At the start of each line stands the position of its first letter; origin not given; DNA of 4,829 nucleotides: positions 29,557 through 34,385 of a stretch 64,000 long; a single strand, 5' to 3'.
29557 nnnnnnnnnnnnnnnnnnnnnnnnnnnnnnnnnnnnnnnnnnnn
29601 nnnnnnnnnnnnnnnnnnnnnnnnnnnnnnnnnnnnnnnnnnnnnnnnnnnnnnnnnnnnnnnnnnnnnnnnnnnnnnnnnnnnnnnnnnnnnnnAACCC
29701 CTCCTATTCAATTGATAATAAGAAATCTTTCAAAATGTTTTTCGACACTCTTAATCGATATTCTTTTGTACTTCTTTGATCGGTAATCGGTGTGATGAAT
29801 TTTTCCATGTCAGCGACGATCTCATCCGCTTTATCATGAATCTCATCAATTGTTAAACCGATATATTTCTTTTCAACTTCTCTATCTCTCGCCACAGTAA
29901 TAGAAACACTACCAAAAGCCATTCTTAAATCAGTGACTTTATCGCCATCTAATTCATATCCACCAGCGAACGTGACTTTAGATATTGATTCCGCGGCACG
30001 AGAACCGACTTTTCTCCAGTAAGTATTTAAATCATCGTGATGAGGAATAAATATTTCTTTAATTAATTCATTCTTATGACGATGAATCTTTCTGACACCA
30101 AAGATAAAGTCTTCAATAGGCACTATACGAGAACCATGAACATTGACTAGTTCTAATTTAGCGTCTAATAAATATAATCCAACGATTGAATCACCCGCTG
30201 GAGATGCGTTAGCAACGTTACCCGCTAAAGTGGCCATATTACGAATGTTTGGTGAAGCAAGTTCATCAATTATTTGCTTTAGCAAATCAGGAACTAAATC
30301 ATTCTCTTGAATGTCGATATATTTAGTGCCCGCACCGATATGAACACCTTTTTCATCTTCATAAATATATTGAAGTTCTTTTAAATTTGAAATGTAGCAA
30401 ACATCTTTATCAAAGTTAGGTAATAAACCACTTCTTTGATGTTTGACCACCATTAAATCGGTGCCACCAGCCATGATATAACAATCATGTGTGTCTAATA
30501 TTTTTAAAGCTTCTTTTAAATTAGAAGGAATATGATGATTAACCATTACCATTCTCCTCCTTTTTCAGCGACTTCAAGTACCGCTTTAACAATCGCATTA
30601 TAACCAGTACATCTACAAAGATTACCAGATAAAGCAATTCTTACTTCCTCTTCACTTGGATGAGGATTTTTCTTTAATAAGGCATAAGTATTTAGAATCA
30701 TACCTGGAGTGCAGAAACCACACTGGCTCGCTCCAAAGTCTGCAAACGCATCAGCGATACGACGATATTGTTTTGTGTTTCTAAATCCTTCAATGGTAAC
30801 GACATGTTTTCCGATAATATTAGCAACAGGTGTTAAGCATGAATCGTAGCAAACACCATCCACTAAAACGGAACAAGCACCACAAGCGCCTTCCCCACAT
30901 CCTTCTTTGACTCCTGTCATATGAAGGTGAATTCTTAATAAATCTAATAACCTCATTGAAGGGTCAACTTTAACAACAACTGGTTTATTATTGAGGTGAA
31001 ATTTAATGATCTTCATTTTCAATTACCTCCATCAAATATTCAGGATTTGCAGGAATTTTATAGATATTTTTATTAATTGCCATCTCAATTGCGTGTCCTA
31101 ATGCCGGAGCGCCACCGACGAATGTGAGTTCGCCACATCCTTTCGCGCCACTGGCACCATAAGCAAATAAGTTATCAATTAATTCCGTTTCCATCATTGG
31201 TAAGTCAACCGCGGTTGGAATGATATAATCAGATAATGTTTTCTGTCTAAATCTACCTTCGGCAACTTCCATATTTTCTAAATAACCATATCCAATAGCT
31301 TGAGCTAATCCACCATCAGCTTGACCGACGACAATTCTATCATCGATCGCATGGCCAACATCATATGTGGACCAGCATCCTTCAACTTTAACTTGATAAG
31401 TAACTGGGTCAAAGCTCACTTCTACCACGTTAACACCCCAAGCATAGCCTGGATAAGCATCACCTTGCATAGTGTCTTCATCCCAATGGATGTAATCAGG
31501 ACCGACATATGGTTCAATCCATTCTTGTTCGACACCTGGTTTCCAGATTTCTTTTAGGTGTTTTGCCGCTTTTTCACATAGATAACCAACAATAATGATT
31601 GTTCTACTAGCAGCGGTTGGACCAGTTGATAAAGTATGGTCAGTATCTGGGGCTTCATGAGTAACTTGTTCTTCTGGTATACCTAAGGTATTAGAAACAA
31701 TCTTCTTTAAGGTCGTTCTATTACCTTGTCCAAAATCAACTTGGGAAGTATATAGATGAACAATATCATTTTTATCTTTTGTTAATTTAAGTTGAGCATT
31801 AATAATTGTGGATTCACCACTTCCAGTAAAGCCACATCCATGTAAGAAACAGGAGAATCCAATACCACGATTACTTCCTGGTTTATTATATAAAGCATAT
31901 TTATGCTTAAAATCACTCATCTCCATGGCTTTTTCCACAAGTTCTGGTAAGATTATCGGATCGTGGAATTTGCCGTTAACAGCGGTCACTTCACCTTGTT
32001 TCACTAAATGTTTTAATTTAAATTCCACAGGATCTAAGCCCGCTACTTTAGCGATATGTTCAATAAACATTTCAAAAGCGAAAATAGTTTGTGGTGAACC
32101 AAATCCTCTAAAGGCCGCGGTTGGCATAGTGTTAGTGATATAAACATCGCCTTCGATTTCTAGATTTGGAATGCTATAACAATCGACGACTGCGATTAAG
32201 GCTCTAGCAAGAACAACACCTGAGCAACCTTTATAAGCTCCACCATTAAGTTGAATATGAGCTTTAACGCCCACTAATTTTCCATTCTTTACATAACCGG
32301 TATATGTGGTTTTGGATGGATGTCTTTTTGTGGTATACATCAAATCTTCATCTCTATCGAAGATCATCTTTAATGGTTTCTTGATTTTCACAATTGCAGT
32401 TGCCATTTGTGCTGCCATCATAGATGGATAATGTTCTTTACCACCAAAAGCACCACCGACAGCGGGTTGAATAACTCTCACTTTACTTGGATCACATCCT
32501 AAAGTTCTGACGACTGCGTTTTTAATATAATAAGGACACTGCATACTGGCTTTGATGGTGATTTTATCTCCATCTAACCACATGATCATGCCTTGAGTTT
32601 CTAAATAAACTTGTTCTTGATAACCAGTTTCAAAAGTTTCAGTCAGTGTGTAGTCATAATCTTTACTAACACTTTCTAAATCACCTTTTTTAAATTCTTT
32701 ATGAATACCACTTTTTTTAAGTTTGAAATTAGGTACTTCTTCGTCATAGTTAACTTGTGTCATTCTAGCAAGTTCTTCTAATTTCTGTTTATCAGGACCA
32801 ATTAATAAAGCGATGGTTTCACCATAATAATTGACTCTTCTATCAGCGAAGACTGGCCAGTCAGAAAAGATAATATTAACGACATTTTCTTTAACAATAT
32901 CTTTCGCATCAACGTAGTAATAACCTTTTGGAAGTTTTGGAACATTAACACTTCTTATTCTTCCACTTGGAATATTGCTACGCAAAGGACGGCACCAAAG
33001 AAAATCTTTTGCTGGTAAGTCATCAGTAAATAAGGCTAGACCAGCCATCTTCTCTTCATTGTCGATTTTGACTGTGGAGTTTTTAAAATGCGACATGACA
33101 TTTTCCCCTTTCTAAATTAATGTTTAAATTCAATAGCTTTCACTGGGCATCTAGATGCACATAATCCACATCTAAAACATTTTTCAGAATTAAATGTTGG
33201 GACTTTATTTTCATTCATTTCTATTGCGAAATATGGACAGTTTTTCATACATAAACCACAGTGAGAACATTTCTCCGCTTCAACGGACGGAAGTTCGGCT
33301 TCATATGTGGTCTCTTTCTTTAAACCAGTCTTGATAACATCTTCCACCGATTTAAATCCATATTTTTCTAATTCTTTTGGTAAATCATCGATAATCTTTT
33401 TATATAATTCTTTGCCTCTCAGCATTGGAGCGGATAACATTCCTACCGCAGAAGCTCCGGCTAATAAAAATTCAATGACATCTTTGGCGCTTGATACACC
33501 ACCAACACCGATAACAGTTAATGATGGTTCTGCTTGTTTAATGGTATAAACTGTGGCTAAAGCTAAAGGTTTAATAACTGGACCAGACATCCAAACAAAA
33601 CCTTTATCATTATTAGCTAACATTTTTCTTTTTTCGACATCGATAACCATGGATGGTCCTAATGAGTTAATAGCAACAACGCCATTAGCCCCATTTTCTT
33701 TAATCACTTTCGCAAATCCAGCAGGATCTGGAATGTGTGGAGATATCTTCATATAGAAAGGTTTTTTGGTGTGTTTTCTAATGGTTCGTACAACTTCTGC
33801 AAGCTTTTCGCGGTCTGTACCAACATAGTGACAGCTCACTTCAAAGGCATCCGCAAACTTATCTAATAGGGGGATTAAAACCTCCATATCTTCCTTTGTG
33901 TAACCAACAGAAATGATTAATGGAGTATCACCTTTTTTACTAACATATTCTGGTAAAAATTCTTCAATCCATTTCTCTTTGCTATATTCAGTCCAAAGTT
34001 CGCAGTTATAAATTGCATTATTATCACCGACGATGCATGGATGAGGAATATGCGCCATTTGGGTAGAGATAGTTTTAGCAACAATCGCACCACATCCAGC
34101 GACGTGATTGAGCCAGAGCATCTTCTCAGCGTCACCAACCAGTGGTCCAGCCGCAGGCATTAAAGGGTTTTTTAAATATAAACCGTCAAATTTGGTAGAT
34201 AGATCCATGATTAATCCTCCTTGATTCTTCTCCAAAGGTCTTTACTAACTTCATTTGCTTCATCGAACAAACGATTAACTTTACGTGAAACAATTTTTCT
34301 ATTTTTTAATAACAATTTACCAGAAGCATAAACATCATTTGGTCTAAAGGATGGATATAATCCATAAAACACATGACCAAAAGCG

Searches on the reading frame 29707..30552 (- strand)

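Call 22: search_protein_families(library=pfam, max_evalue=0.00001, proteins=[window:29707-30552:-])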
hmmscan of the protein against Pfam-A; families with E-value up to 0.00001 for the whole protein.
window:29707-30552:- (282 aa): 2 families
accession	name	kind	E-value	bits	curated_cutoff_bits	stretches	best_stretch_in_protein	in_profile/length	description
PF00941.27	FAD_binding_5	-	8.1e-37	127.1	27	1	5-171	4-169/170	FAD binding domain in molybdopterin dehydrogenase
PF03450.22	CO_deh_flav_C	-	9.6e-14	51.8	25.5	1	181-280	4-101/102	CO dehydrogenase flavoprotein C-terminal domain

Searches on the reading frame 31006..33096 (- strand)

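Call 21: search_protein_families(library=pfam, max_evalue=0.00001, proteins=[window:31006-33096:-])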
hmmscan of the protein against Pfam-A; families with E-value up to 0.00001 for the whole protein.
window:31006-33096:- (697 aa): 3 families
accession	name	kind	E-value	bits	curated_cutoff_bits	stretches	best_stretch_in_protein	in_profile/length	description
PF02738.23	MoCoBD_1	-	4.6e-68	229.4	27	1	131-362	9-242/244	Molybdopterin cofactor-binding domain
PF20256.3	MoCoBD_2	-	1.6e-47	162.8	27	1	390-633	2-283/283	Molybdopterin cofactor-binding domain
PF01315.27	Ald_Xan_dh_C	-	4.8e-11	43.4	31.3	1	19-120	2-109/110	Aldehyde oxidase and xanthine dehydrogenase, a/b hammerhead domain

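Call 92: search_protein_families(library=ncbifam, max_evalue=1e-10, proteins=[window:31006-33096:-])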
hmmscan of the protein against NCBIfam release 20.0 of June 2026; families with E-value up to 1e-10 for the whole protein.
window:31006-33096:- (697 aa): 13 families
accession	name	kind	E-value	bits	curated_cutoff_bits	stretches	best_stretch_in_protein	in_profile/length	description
NF043082.1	XdhA_XDHase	equivalog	1e-91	308.3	780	2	85-516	95-543/758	xanthine dehydrogenase subunit XdhA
TIGR03311.1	Se_dep_XDH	equivalog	8.6e-88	295.4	830.45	1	8-670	166-828/848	selenium-dependent xanthine dehydrogenase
TIGR03196.1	pucD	equivalog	1.5e-85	288.2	783.65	2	10-514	9-538/763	xanthine dehydrogenase subunit D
TIGR02965.1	xanthine_xdhB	equivalog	3.6e-84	283.3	849.5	2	14-516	11-530/758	xanthine dehydrogenase molybdopterin binding subunit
NF007426.0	PRK09970.1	equivalog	2.3e-83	280.6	916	2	6-516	8-546/761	xanthine dehydrogenase molybdenum-binding subunit XdhA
TIGR03194.1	4hydrxCoA_A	equivalog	2e-82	277.8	994.55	2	10-517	3-528/746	4-hydroxybenzoyl-CoA reductase subunit alpha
NF041018.1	glyceraldDH_alpha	equivalog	6e-77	259.7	790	2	11-516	10-541/741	glyceraldehyde dehydrogenase subunit alpha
NF045668.1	pterin_aldehy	equivalog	1.1e-74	252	1100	1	80-691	266-903/905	molybdopterin-dependent aldehyde oxidoreductase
NF040766.1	CODH_aero_grp5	exception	1.5e-53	182.1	950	2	84-516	97-551/785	aerobic carbon-monoxide dehydrogenase large subunit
TIGR03313.1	Se_sel_red_Mo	hypoth_equivalog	2.1e-44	151.5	1101.9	1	136-516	360-743/951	molybdopterin-dependent oxidoreductase Mo/Fe-S-binding subunit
TIGR02416.1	CO_dehy_Mo_lg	equivalog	3.7e-41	141.1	991.15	2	165-516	189-558/770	aerobic carbon-monoxide dehydrogenase large subunit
TIGR02969.1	mam_aldehyde_ox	subfamily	7e-40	136.4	1912.3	1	134-634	714-1238/1330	aldehyde oxidase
NF041671.1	peri_hyde_PaoC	equivalog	2.9e-38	131.8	1180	1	7-493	21-509/735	aldehyde oxidoreductase molybdenum-binding subunit PaoC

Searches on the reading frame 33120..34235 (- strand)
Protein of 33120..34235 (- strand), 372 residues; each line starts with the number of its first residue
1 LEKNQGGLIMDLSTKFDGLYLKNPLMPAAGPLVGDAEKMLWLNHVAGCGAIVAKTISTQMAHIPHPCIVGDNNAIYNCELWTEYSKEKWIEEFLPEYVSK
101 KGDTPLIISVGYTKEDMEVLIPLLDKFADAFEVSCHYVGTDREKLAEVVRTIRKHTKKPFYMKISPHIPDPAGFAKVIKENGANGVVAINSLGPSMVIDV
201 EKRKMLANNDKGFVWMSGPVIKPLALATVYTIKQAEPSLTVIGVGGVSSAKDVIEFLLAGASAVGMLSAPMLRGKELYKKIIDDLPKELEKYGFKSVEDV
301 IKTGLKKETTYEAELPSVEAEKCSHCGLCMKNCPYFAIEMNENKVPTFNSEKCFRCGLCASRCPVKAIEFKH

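Call 22: search_protein_families(library=pfam, max_evalue=0.00001, proteins=[window:33120-34235:-])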
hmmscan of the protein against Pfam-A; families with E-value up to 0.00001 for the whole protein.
window:33120-34235:- (372 aa): 12 families
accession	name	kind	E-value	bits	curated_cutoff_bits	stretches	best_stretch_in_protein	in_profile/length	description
PF01180.27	DHO_dh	-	2.8e-33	115.8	27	1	12-289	2-291/291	Dihydroorotate dehydrogenase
PF00037.32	Fer4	-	1.3e-13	50.6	21.1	1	346-369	1-24/24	4Fe-4S binding domain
PF14697.11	Fer4_21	-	1.2e-10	41.8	35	1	318-369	3-58/59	4Fe-4S dicluster domain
PF12838.12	Fer4_7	-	2.4e-10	41.2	27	1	322-367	1-52/52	4Fe-4S dicluster domain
PF12797.12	Fer4_2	-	1.9e-09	37.3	24.5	0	316-335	3-22/22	4Fe-4S binding domain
PF12837.12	Fer4_6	-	1.3e-08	34.8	25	0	316-335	2-21/24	4Fe-4S binding domain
PF13237.11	Fer4_10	-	1.6e-08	34.8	25.5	1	317-364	3-53/53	4Fe-4S dicluster domain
PF13187.11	Fer4_9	-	4.2e-07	30.3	27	1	322-368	1-52/52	4Fe-4S dicluster domain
PF13183.11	Fer4_8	-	9.2e-07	29.7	27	0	319-339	1-21/68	4Fe-4S dicluster domain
PF13484.11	Fer4_16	-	2.7e-06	28.5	30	0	322-344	1-23/66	4Fe-4S double cluster binding domain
PF25160.1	LdpA_Fe-S-bd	-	3.5e-06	27.1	27.6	0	349-369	24-44/49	LdpA Fe-S cluster-binding domain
PF12800.12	Fer4_4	-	9.2e-06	26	24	0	321-335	2-16/17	4Fe-4S binding domain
